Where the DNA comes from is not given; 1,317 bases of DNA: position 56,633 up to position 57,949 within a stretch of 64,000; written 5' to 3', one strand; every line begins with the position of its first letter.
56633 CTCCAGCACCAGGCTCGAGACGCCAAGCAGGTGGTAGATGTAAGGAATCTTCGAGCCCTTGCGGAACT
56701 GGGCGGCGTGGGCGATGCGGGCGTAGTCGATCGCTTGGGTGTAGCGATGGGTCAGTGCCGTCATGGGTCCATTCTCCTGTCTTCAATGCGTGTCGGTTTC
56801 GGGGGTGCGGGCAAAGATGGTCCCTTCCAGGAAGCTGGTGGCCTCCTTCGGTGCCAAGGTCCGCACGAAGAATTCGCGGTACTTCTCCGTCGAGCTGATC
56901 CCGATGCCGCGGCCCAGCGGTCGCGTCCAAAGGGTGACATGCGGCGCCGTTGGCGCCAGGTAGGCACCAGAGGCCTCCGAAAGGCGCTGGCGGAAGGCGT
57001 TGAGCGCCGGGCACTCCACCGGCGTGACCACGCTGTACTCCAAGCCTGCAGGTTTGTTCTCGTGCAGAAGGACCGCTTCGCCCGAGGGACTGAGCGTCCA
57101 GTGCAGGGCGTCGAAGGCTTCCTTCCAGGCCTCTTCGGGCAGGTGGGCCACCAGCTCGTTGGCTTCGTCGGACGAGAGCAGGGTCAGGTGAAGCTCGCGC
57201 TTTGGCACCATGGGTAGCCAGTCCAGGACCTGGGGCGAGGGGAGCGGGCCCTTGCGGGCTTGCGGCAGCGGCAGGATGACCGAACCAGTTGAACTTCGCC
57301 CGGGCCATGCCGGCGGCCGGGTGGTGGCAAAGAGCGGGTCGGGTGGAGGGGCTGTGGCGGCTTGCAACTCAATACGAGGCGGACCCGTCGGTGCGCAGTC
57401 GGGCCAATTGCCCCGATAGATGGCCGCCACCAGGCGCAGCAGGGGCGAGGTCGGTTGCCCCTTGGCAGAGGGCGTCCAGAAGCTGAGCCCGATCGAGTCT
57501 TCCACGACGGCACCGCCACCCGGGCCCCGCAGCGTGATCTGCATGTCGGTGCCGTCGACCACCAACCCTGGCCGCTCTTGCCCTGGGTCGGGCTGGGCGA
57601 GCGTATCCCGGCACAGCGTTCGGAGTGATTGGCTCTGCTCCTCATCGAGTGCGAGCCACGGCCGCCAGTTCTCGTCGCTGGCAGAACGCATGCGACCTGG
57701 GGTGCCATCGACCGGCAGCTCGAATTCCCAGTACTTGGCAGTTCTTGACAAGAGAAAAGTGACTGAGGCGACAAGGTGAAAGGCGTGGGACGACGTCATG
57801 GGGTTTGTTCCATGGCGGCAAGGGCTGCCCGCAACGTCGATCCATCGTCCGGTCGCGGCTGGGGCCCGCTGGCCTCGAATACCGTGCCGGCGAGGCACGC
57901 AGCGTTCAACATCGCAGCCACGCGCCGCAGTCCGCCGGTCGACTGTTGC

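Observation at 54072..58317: Uncharacterised cassette: Zn-ribbon protein / unknown-domain-2H phosphoesterase fusion / SpoT-type HD hydrolase / PcfJ-like protein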

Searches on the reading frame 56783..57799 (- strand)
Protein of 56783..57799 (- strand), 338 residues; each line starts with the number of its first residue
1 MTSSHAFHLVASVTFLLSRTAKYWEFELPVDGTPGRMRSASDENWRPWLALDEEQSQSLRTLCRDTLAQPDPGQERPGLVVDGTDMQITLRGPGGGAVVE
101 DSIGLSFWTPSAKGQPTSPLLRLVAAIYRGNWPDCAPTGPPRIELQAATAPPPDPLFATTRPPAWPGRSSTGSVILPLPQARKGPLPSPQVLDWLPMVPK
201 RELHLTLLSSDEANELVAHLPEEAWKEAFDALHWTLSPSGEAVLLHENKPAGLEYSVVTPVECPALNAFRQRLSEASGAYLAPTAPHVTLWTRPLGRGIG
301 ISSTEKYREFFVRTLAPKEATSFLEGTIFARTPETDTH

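Call 3: search_protein_families(library=pfam, proteins=[window:56783-57799:-], max_evalue=1)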
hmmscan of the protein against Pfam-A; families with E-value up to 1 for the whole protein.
window:56783-57799:- (338 aa): 2 families
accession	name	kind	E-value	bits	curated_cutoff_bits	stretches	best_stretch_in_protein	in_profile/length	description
PF22547.2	2H-SAK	-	0.0019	18.9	27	1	201-290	35-116/124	Swiss Army Knife, 2H phosphoesterase domain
PF13563.12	2_5_RNA_ligase2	-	0.022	15.2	27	1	196-290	19-113/152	2'-5' RNA ligase superfamily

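Call 4: search_protein_families(library=ncbifam, proteins=[window:56783-57799:-], max_evalue=1)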
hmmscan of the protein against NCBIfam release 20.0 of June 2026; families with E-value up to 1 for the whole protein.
window:56783-57799:- (338 aa): 0 families

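Call 5: search_protein_families(library=padloc, proteins=[window:56783-57799:-], max_evalue=1)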
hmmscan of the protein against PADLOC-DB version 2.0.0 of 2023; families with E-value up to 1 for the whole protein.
window:56783-57799:- (338 aa): 0 families

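Call 6: search_protein_families(library=phrogs, proteins=[window:56783-57799:-], max_evalue=1)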
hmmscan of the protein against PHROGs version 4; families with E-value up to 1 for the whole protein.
window:56783-57799:- (338 aa): 0 families

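Call 8: find_homologous_proteins(query=window:56783-57799:-)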
Query window:56783-57799:- (338 aa): 16 proteins with E <= 0.001 among 4572 candidates.
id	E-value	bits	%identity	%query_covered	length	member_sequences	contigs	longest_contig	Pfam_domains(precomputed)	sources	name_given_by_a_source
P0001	2.4e-219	746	97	100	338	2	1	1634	-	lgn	-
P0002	1.5e-159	549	73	100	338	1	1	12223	-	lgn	-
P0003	7.5e-157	540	72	100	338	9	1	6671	-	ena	-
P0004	2.6e-139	482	66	100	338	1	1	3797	-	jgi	jgi:hypothetical protein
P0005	6.2e-139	481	67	100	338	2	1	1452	-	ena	-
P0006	1.7e-137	476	65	99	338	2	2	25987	-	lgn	-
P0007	1.0e-135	471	64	100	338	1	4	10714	-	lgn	-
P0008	4.8e-95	337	54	99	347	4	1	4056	-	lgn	-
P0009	1.5e-90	322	52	100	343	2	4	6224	-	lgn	-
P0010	5.0e-88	314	50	97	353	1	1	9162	-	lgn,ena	-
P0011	3.8e-86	308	50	99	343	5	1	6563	-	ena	-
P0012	2.3e-75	272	70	54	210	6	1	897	-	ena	-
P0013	4.6e-55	205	60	50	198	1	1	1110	-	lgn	-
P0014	1.8e-31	128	45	49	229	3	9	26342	-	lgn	-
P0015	1.7e-30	125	45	48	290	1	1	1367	PF03747.20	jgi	jgi:hypothetical protein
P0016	4.7e-29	120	46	46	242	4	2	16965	-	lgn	-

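Call 10: find_encoding_contigs(protein=P0006, flank=10000, max_places=3)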
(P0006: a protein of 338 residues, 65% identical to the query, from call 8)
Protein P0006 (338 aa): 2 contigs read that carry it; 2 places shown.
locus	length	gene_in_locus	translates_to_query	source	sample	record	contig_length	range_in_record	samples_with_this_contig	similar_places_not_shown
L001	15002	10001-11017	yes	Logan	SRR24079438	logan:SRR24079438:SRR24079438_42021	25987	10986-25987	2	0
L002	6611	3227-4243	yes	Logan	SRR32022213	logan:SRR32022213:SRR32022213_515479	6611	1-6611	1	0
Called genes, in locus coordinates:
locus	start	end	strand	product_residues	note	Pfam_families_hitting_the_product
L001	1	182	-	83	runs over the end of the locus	PF13443:HTH_26, PF13560:HTH_31 (weak)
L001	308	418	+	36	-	-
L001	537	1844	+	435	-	PF12167:Arm-DNA-bind_2, PF22022:Phage_int_M (weak), PF00589:Phage_integrase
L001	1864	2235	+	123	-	-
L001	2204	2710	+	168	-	PF07514:TraI_2 (weak), PF01966:HD (weak)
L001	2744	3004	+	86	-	-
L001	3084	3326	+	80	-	-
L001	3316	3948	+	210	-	-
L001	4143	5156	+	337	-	-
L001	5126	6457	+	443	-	PF00753:Lactamase_B, PF12706:Lactamase_B_2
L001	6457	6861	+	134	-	-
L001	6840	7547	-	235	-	-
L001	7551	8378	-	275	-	PF00850:Hist_deacetyl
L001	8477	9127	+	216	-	-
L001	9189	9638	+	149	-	-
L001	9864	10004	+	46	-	-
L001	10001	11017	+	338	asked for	-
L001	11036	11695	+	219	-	PF13328:HD_4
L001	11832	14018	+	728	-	-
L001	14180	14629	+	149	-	-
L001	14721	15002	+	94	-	?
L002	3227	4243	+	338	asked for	-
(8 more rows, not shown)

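Call 11: find_encoding_contigs(protein=P0002, flank=10000, max_places=3)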
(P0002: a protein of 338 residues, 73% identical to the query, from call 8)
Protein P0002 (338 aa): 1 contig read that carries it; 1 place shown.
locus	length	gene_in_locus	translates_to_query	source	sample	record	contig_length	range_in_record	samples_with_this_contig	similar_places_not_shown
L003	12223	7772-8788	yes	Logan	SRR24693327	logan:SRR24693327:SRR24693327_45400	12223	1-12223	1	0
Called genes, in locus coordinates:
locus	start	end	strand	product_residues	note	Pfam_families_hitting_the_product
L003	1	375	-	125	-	?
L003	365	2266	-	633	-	PF00176:SNF2-rel_dom, PF00271:Helicase_C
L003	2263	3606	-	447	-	-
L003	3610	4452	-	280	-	-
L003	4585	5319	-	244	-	PF01541:GIY-YIG (weak)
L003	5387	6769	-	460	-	PF00145:DNA_methylase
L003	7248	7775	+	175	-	-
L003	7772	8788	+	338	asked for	-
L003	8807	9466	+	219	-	PF13328:HD_4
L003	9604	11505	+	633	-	-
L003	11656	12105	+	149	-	-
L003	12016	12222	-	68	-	?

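Call 12: find_encoding_contigs(protein=P0014, flank=10000, max_places=3)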
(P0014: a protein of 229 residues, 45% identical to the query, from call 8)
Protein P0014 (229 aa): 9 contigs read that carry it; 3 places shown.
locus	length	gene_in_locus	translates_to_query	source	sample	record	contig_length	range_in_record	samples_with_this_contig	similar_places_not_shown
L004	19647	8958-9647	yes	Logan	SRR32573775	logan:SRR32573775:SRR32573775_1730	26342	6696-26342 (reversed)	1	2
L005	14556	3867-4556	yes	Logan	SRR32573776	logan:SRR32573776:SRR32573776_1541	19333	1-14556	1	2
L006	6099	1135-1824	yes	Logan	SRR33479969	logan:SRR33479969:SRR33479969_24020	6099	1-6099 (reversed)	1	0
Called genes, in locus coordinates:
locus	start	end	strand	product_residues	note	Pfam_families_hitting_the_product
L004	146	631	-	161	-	-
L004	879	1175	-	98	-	-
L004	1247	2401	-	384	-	PF07007:LprI (weak)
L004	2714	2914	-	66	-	-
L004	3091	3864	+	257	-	-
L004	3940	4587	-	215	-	-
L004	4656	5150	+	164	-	PF12680:SnoaL_2 (weak)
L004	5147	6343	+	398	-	PF03747:ADP_ribosyl_GH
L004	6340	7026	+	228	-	-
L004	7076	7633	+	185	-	PF05706:CDKN3, PF22784:PTP-SAK, PF00102:Y_phosphatase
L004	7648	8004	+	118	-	-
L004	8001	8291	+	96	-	-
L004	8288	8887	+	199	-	-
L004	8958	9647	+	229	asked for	-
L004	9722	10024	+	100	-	-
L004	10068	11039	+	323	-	-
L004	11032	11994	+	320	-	-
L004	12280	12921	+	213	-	PF13328:HD_4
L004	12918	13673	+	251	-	PF11697:DUF3293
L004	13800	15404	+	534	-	-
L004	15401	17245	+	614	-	-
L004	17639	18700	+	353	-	PF00589:Phage_integrase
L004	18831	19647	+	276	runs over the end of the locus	-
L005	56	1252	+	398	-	PF03747:ADP_ribosyl_GH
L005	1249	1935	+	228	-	-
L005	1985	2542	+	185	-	PF05706:CDKN3, PF22784:PTP-SAK, PF00102:Y_phosphatase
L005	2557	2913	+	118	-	-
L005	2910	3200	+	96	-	-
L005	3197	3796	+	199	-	-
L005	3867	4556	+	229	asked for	-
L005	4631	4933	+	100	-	-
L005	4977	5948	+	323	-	-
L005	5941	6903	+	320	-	-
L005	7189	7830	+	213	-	PF13328:HD_4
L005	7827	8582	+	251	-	PF11697:DUF3293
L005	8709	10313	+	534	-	-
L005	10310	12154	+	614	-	-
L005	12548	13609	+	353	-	PF00589:Phage_integrase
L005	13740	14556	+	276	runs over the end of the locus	-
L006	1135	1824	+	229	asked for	-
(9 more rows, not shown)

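Call 13: find_encoding_contigs(protein=P0016, flank=10000, max_places=3)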
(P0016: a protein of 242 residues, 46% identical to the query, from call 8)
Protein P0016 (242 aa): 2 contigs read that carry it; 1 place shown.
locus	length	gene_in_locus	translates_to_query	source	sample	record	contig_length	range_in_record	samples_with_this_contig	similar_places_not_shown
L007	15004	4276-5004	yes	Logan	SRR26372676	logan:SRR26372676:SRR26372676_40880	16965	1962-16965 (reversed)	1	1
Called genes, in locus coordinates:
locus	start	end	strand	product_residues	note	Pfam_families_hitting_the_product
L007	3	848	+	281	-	?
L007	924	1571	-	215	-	-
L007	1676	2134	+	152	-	PF12680:SnoaL_2 (weak)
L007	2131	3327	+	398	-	PF03747:ADP_ribosyl_GH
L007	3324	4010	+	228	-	-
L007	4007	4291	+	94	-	-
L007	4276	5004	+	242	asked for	-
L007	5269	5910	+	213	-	PF13328:HD_4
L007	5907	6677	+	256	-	PF11697:DUF3293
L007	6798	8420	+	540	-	-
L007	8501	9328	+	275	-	-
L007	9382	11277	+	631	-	-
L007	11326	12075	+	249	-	-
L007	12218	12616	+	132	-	PF07007:LprI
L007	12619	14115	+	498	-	-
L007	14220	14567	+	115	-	-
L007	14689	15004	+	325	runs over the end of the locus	PF13280:WYL, PF25583:WCX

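Call 14: find_encoding_contigs(protein=P0010, flank=10000, max_places=3)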
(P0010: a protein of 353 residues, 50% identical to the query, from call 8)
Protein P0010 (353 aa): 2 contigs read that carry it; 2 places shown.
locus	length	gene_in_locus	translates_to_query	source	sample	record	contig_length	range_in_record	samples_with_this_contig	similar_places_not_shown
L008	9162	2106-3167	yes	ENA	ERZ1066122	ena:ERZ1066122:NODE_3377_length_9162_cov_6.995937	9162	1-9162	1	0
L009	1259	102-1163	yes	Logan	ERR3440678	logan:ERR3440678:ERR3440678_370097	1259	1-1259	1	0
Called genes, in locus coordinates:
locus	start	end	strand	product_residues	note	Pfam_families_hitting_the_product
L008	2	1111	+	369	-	?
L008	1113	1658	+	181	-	-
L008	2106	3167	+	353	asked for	-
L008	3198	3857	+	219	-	PF13328:HD_4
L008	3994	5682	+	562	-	-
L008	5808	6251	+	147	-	-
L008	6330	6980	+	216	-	-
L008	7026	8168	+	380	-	-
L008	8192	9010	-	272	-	PF00850:Hist_deacetyl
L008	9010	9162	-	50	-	?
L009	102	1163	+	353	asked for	-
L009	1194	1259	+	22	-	?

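Call 19: search_dna_similar(query=window:56783-57799:-, collection=plasmids, mode=protein, max_evalue=0.001)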
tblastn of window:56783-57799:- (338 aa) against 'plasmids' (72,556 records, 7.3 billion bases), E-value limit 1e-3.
No match.

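Call 21: find_related_loci(query=A1, collection=genome_contigs, flank=10000)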
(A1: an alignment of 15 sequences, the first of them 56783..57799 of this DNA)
Query A1 (338 aa) in genome_contigs; peptide patterns used: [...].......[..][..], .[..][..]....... (x = any residue, [..] = any of these).
136 stretches matched a pattern; 6 encode a relative of the query (tblastn E <= 1e-3); 6 distinct loci.
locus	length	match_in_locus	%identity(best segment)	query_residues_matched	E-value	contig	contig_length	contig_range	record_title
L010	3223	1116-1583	46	164-319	1e-31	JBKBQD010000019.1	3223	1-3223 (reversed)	MAG: Fimbriimonadaceae bacterium isolate 21I_069.bin.6 NODE_19_length_3223_cov_8.090273, whole genome shotgun sequence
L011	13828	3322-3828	41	153-319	1e-28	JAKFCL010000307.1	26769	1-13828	MAG: Arenimonas sp. isolate LC020 contig-124_1489, whole genome shotgun sequence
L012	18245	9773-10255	42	152-315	6e-27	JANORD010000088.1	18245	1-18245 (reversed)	MAG: Lysobacteraceae bacterium isolate VAR_4_metabat_217 VAR_4_k141_3475716, whole genome shotgun sequence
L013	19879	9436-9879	34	173-313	1e-13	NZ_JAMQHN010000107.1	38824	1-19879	MAG: Thermomonas sp. isolate PRO1 H2_k97_515888, whole genome shotgun sequence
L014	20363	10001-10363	31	197-310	9e-10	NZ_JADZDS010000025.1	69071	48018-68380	MAG: Thermomonas sp. isolate SJ789 c_000000224929, whole genome shotgun sequence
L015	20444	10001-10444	28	173-313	2e-7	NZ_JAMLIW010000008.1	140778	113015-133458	MAG: Thermomonas sp. isolate ACE_NR_PROT27 ACE_NR_PROT27_8, whole genome shotgun sequence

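Call 36: predict_structure(alignment_id=A1)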
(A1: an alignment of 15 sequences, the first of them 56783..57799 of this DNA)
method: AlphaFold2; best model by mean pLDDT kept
length: 338 residues; sequences in the alignment: 15
mean_pLDDT: 79.3   pTM: 0.53
mean pLDDT of the five models: 79.3, 78.3, 76.5, 75.3, 74.0
residues with pLDDT >= 90: 120; 70-90: 153; 50-70: 23; < 50: 42
segments of 3 or more residues with pLDDT < 50: 81-83, 109-113, 138-161, 333-338
pLDDT, mean of each block of 10 residues (from residue 1): 75 71 91 89 83 92 94 72 74 86 65 66 86 58 30 38 78 85 81 85 90 91 93 83 87 87 91 93 93 80 88 89 86 42
secondary structure, 60 per line:
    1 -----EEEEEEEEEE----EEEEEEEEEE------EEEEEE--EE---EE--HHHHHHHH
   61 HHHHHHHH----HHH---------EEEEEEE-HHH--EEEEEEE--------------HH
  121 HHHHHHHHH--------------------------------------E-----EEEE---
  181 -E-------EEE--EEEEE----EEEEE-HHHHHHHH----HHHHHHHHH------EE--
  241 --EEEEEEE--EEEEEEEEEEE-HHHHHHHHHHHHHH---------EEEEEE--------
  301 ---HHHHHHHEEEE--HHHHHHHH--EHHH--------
elements in order: E6-15 E20-29 E36-41 H53-68 E85-91 E98-104 H119-129 E174-177 E190-192 E195-199 E204-208 H210-217 H222-230 E243-249 E252-262 H264-277 E287-292 H304-310 E311-314 H317-324

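Call 40: fold_search(model_id=the predicted structure, library=pdb)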
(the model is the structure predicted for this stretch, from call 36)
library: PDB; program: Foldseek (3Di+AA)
matches with E <= 10: 577; with E <= 0.001: 0
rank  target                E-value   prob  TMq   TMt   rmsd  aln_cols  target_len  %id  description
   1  2hyi_A                1.0e-02  1.00  0.24  0.46   5.8       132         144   14  Structure of the human exon junction complex with a trapped DEAD-box helicase bound to RNA (released 2006-08-15)
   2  2x1g_B                1.1e-02  1.00  0.24  0.47   5.9       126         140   14  Crystal structure of Importin13 - Mago-Y14 complex (released 2010-02-16)
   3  1p27_A                1.5e-02  0.99  0.24  0.47   5.9       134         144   14  Crystal Structure of the Human Y14/Magoh complex (released 2003-08-19)
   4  5v7l                  2.4e-02  0.08  0.09  0.11  21.3       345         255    9  PCNA mutant R61A/D63A Protein Defective in Gene Silencing (released 2018-03-14)
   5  1hl6_D                2.9e-02  0.97  0.23  0.44   5.9       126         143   14  A novel mode of RBD-protein recognition in the Y14-mago complex (released 2003-05-08)
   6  6d2z_A                4.3e-02  0.72  0.19  0.31   9.8       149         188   11  Structure of human Usb1 with uridine-adenosine, inactive H208Q mutant (released 2018-09-05)
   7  5v1m                  4.8e-02  0.57  0.17  0.28  10.3       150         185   12  Structure of human Usb1 with uridine 5'-monophosphate (released 2017-08-16)
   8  4h7w                  5.1e-02  0.66  0.18  0.30  10.1       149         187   11  Crystal Structure of Human C16orf57 (released 2013-02-06)
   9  1rk8_B                8.3e-02  0.93  0.22  0.46   5.8       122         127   13  Structure of the cytosolic protein PYM bound to the Mago-Y14 core of the exon junction complex (released 2004-04-13)
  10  7t26                  8.3e-02  0.60  0.16  0.34   8.6       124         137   16  Structure of phage FBB1 anti-CBASS nuclease Acb1 in apo state (released 2022-04-20)
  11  6d31                  8.3e-02  0.44  0.17  0.27  10.2       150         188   12  Structure of human Usb1 with adenosine 5'-monophosphate (released 2018-09-05)
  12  5exc_bb               1.0e-01  0.16  0.10  0.19  15.4       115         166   11  Photoconverted red fluorescent protein DendRFP (released 2016-08-03)
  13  2v42_A                1.1e-01  0.02  0.09  0.10  21.6       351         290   10  Crystal structure of RseB: a sensor for periplasmic stress response in E. coli (released 2007-08-28)
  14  2v42_B                1.5e-01  0.02  0.09  0.10  20.6       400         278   10  Crystal structure of RseB: a sensor for periplasmic stress response in E. coli (released 2007-08-28)
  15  4cr2_C                1.9e-01  0.13  0.11  0.14  11.1       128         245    8  Deep classification of a large cryo-EM dataset defines the conformational landscape of the 26S proteasome (released 2014-04-02)
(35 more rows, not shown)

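Call 42: search_solved_structures(query=A1, max_evalue=10, show_alignments=2)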
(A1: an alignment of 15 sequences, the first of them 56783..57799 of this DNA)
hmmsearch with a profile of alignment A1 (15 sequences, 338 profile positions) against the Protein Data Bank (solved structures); distinct sequences matched with E-value up to 10: 0.

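Call 56: search_solved_structures(query=L004:12918-13673:+, max_evalue=1, show_alignments=1)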
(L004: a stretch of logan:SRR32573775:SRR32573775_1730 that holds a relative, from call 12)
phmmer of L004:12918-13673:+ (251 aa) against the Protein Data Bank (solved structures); distinct sequences matched with E-value up to 1: 0.

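Call 57: search_protein_families(library=pfam, proteins=[L001:8477-9127:+, L001:14180-14629:+, L004:6340-7026:+, L004:8288-8887:+, L004:10068-11039:+, L004:12918-13673:+, L008:7026-8168:+, L003:11656-12105:+], max_evalue=0.1)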
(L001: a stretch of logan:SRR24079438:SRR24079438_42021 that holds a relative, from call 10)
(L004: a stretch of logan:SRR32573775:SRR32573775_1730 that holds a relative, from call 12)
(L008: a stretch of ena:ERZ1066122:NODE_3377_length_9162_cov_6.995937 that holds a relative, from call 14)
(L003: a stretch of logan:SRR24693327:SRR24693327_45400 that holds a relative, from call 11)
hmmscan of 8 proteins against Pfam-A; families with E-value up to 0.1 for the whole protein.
L001:8477-9127:+ (216 aa): 0 families

L001:14180-14629:+ (149 aa): 0 families

L004:6340-7026:+ (228 aa): 0 families

L004:8288-8887:+ (199 aa): 1 family
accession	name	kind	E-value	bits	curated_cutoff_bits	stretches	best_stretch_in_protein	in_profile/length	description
PF01966.28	HD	-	0.0029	18.3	22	1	46-143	4-113/116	HD domain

L004:10068-11039:+ (323 aa): 0 families

L004:12918-13673:+ (251 aa): 3 families
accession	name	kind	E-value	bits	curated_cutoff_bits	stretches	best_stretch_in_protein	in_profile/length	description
PF11697.13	DUF3293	-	3.8e-19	69.5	25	1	152-222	1-71/73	Protein of unknown function (DUF3293)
PF03381.20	CDC50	-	0.0048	16.8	28.6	1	76-132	189-230/286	LEM3 (ligand-effect modulator 3) family / CDC50 family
PF00543.27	P-II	-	0.063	14.1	25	0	167-200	12-45/102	Nitrogen regulatory protein P-II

L008:7026-8168:+ (380 aa): 0 families

L003:11656-12105:+ (149 aa): 0 families

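Call 83: search_protein_families(library=pfam, proteins=[L001:8477-9127:+], max_evalue=1)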
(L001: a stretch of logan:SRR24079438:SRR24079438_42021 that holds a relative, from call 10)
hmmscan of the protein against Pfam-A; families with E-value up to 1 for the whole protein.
L001:8477-9127:+ (216 aa): 0 families
